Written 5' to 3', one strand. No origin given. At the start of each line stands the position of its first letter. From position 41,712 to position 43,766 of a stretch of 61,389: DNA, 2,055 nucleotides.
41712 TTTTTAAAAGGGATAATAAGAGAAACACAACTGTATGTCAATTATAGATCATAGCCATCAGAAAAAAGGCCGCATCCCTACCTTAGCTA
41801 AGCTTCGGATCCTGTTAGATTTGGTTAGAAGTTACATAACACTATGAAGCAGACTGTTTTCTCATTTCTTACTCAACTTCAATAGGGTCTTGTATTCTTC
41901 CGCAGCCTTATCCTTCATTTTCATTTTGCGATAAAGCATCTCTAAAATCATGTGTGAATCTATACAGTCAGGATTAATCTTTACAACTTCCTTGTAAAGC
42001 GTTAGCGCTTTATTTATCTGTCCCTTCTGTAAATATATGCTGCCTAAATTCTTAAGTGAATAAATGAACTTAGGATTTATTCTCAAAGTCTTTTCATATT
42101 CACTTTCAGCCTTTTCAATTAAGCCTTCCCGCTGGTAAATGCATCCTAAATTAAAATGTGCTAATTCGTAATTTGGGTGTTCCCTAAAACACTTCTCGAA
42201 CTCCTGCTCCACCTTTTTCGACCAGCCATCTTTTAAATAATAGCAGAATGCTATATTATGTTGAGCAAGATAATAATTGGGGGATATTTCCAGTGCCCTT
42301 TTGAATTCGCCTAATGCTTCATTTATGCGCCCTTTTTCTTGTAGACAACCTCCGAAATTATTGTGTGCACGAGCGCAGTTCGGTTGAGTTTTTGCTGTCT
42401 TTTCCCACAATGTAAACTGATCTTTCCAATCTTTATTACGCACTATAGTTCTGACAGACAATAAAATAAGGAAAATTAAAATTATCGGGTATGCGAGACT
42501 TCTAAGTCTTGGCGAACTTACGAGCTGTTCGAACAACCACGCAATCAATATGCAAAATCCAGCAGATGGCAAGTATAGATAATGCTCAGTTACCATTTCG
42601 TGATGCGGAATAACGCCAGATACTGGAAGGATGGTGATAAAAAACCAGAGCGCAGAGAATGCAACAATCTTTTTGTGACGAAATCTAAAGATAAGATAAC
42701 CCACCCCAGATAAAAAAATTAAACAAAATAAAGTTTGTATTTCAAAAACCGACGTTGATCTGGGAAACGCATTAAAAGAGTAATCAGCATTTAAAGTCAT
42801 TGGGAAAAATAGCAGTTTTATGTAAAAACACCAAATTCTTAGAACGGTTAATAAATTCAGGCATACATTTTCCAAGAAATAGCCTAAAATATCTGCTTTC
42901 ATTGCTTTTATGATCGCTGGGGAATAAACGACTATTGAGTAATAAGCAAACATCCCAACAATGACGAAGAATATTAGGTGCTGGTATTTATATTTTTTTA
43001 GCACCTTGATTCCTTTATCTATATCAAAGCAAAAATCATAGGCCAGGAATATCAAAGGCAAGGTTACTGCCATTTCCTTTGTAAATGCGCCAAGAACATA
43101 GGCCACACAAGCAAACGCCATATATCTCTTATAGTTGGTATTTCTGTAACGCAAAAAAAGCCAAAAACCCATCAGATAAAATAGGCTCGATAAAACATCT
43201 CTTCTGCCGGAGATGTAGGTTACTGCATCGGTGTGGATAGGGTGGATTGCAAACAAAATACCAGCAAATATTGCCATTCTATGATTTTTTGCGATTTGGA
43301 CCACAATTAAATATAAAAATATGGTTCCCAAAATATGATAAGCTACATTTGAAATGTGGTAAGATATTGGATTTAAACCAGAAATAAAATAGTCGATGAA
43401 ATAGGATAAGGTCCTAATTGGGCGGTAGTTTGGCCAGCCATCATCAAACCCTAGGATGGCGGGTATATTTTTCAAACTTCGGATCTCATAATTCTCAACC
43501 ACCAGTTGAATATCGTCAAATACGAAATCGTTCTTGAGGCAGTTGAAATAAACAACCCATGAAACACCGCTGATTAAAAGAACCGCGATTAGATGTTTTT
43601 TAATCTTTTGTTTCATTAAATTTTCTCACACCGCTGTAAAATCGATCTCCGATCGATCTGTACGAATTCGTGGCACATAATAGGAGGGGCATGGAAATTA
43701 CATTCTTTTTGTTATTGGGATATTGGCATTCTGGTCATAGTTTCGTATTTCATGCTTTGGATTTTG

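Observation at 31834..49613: Island cargo: two Thr-tract, S74-chaperone fibre-like secreted proteins bracket a 14-kb glycosylation block with a GtrB-like plus TMTC-like (GT-C/TPR) pair; candidate protein O-glycosylation / surface-fibre system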

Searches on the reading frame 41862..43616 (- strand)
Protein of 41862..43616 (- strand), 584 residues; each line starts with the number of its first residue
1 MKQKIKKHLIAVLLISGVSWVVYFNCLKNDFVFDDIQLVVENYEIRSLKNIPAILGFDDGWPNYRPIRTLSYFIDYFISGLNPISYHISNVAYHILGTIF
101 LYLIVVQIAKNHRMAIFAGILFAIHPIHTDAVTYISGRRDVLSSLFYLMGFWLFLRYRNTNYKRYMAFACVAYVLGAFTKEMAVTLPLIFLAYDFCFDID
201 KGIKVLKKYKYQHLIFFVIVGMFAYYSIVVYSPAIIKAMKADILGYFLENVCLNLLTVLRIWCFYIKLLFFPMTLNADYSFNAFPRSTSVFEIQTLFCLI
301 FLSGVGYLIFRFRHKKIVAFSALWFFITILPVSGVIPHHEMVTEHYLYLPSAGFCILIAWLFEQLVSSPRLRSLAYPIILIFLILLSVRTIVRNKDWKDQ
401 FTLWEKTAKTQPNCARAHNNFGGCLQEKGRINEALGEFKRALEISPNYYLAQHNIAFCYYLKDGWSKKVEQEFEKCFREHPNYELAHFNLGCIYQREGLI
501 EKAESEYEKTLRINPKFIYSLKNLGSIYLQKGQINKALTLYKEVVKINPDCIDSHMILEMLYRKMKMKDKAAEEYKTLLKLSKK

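Call 4: search_protein_families(library=pfam, proteins=[window:41862-43616:-], max_evalue=0.01)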
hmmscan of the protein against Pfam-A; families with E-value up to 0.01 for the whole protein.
window:41862-43616:- (584 aa): 17 families
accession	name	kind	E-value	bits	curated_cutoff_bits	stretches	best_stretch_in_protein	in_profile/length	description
PF07719.23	TPR_2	-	5.7e-22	76.4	27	3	520-551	3-34/34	Tetratricopeptide repeat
PF00515.34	TPR_1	-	1.9e-18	65.9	27.8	3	519-551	2-34/34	Tetratricopeptide repeat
PF13181.12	TPR_8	-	5.7e-18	63.9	25.7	2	523-551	6-34/34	Tetratricopeptide repeat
PF13431.12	TPR_17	-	5.4e-17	61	24.4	1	507-538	2-33/34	Tetratricopeptide repeat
PF13424.12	TPR_12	-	4.9e-15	55.9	30.1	2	403-445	32-75/77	Tetratricopeptide repeat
PF13414.12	TPR_11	-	6e-15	55.1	26.8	2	525-555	1-31/42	TPR repeat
PF14559.12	TPR_19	-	8.1e-12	45.7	25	1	497-558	4-65/68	Tetratricopeptide repeat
PF13428.12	TPR_14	-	2.4e-09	37.4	23.5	0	523-553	6-36/44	Tetratricopeptide repeat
PF13176.12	TPR_7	-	1.5e-07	31.4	27.9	0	520-547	1-28/36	Tetratricopeptide repeat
PF13432.12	TPR_16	-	4e-07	30.8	32.7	0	404-448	20-64/65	Tetratricopeptide repeat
PF13174.12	TPR_6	-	4.2e-07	30.6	26.3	0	523-550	5-32/33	Tetratricopeptide repeat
PF13374.12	TPR_10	-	1.5e-06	28.5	27.5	0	520-547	4-31/42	Tetratricopeptide repeat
PF08409.16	TMTC_DUF1736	-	3.6e-06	27.3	27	1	247-303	16-72/75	Protein O-mannosyl-transferase TMTC, DUF1736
PF13371.12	TPR_9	-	5.2e-06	26.8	35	1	493-561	4-72/73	Tetratricopeptide repeat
PF12895.13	ANAPC3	-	0.00089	19.9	27.2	0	500-572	5-76/82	Anaphase-promoting complex, cyclosome, subunit 3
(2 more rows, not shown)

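Call 18: search_solved_structures(query=window:41862-43616:-, max_evalue=1, show_alignments=2)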
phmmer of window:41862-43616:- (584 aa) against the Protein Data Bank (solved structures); distinct sequences matched with E-value up to 1: 170 (the best 60 are shown).
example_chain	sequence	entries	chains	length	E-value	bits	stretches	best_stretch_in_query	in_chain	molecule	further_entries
9qhb_A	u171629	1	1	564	9.7e-51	176.6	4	405-580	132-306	Engineered tetratricopeptide repeat protein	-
6eou_A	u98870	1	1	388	1.3e-45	159.7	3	382-579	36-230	UDP-N-acetylglucosamine--peptide N-acetylglucosaminyltransferase 110 kDa subunit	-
7yea_A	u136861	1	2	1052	3.6e-42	148.4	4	382-582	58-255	UDP-N-acetylglucosamine--peptide N-acetylglucosaminyltransferase 110 kDa subunit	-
7yeh_B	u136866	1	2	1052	3.6e-42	148.4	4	382-582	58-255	UDP-N-acetylglucosamine--peptide N-acetylglucosaminyltransferase 110 kDa subunit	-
7ntf_A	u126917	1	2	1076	4.2e-42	148.1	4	382-582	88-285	Isoform 1 of UDP-N-acetylglucosamine--peptide N-acetylglucosaminyltransferase 110 kDa subu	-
1w3b_A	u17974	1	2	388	4.4e-36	128.2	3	382-582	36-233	UDP-N-ACETYLGLUCOSAMINE--PEPTIDE N-ACETYLGLUCOSAMINYLTRANSFERASE 110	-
8bu0_A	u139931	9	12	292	1.9e-27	99.8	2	404-553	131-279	Consensus tetratricopeptide repeat protein | Crystal structure of an 8-repeat consensus TPR superhelix with Zinc. | Monomer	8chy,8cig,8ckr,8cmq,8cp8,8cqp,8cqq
9qhc_A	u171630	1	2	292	2e-26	96.3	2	404-554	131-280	Engineered tetratricopeptide repeat protein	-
7y4i_A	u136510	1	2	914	4.6e-26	95.1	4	480-575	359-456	Probable UDP-N-acetylglucosamine--peptide N-acetylglucosaminyltransferase SPINDLY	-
8dtf_A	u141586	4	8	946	5.5e-26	94.9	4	480-575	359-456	Probable UDP-N-acetylglucosamine--peptide N-acetylglucosaminyltransferase SPINDLY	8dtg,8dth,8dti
7obi_A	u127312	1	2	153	1.8e-17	66.8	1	415-554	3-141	CTPR-rv4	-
8ch0_A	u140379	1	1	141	3.9e-14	55.8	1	414-549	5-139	Consensus tetratricopeptide repeat protein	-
2fo7_A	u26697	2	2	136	1.3e-13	54.1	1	416-549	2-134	SYNTHETIC CONSENSUS TPR PROTEIN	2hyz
6q4m_A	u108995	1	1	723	4.9e-13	52.1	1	412-556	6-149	UDP-N-acetylglucosamine--peptide N-acetylglucosaminyltransferase 110 kDa subunit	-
6ibo_A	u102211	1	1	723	4.9e-13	52.1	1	412-556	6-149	UDP-N-acetylglucosamine--peptide N-acetylglucosaminyltransferase 110 kDa subunit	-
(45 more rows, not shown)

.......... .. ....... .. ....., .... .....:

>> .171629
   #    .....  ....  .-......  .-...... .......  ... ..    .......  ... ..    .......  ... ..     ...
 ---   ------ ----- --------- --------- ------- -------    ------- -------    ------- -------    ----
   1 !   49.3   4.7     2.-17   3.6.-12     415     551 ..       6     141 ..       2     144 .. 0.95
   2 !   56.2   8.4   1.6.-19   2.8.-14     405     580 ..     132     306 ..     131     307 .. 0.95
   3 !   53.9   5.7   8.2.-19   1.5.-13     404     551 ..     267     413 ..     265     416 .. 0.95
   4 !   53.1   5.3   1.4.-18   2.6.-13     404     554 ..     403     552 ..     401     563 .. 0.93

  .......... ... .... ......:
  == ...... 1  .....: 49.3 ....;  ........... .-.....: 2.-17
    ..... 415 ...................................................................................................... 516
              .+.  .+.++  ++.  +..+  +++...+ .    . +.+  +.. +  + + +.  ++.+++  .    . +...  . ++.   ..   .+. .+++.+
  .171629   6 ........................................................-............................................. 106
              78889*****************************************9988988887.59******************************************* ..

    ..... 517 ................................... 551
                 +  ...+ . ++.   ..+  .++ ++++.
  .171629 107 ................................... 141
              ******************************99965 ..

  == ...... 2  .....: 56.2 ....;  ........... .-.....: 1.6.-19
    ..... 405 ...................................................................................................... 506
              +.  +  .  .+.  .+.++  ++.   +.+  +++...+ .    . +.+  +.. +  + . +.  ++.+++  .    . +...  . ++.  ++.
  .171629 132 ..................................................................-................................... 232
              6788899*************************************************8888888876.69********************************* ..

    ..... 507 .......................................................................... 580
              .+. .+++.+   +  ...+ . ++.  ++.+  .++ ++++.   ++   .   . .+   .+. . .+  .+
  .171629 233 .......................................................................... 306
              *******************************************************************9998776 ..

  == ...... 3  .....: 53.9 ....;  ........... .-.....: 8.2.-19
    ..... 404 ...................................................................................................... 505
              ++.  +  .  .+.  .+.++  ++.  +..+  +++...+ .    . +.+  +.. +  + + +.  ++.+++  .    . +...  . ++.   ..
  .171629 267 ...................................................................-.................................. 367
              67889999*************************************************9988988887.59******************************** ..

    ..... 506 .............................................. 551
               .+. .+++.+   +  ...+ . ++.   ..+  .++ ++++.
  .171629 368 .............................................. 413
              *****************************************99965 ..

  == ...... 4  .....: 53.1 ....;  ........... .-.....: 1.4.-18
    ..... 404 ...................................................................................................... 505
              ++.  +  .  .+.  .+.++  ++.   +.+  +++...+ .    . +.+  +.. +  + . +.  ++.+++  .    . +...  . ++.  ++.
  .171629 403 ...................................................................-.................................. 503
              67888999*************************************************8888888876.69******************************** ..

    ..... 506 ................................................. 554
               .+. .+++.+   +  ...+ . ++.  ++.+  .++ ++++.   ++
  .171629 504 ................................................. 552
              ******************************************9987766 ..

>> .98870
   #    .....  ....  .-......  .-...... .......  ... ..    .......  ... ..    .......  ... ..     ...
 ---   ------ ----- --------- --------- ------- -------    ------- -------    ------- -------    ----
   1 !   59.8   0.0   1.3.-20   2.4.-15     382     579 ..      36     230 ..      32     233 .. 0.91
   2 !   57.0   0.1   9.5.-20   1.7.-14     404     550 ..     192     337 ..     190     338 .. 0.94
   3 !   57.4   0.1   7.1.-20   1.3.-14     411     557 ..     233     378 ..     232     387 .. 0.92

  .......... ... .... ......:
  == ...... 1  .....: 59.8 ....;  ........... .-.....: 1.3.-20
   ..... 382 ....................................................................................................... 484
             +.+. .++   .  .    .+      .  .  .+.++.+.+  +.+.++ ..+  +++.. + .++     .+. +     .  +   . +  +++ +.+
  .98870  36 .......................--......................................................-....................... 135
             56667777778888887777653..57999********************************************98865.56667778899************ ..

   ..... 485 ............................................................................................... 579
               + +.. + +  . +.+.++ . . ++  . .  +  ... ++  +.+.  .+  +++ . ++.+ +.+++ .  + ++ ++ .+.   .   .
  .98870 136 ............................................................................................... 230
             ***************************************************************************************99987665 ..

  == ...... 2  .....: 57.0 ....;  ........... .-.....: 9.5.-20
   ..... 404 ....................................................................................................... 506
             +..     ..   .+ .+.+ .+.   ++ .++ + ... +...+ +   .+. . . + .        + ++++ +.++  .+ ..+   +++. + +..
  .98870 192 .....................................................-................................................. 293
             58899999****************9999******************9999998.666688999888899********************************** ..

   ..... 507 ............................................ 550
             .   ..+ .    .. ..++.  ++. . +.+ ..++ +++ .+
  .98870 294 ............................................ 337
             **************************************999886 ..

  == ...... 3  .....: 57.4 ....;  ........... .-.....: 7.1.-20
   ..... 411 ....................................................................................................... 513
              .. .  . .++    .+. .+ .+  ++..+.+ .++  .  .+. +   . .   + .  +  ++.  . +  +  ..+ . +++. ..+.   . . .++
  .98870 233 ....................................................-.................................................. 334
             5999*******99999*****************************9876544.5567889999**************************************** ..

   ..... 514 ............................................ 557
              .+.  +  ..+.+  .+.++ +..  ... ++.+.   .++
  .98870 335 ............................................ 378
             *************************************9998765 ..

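Call 19: search_protein_families(library=ncbifam, proteins=[window:41862-43616:-], max_evalue=0.01)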
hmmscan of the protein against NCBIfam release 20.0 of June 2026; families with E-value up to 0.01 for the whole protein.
window:41862-43616:- (584 aa): 25 families
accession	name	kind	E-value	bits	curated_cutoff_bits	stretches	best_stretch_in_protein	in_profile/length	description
TIGR02917.1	PEP_TPR_lipo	equivalog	1.2e-22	79.7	312.2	1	390-580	372-629/899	XrtA/PEP-CTERM system TPR-repeat protein PrsT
TIGR02521.1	type_IV_pilW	equivalog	7.2e-21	74.8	154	3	459-525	40-106/234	type IV pilus biogenesis/stability protein PilW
NF040959.1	MamA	equivalog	3.1e-16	59.4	200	2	464-581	51-168/204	magnetosome protein MamA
NF047507.1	TPR_BatC_Lepto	exception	1.5e-15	57.3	175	2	467-524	75-136/214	TPR repeat-containing protein BatC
NF033758.1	gliding_GltE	equivalog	9e-15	54.6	225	1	469-573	71-175/411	adventurous gliding motility TPR repeat lipoprotein GltE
NF033762.1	social_mot_Tgl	equivalog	1.4e-14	54.1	225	1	413-574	29-226/252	social motility TPR repeat lipoprotein Tgl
NF008391.2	PRK11189.1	equivalog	6.5e-10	39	250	2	487-550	68-131/297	lipoprotein NlpI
NF002725.1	PRK02603.1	equivalog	1.9e-09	37.7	143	1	486-535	74-123/173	photosystem I assembly protein Ycf3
TIGR00990.1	3a0801s09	subfamily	4e-09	35.6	757.25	1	409-584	325-499/615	mitochondrial import receptor subunit TOM70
NF033920.0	C39_PA2778_fam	equivalog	1.6e-08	34.3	150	1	464-548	170-254/255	PA2778 family cysteine peptidase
NF047558.1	TPR_END_plus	domain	1.7e-07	31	32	0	486-518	1-33/56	TPR end-of-group domain-containing protein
NF008756.0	PRK11788.1-4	equivalog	2.6e-07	30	474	1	453-569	145-266/389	lipopolysaccharide assembly protein LapB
NF008757.0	PRK11788.1-5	equivalog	2.5e-06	26.9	363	0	521-581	110-170/388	lipopolysaccharide assembly protein LapB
NF008755.0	PRK11788.1-3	equivalog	6e-06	25.8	430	0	529-580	47-98/388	lipopolysaccharide assembly protein LapB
NF047371.1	FlcA_CTERM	equivalog_domain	1.5e-05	23.7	300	1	410-512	433-535/646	periplasmic flagellar collar protein FlcA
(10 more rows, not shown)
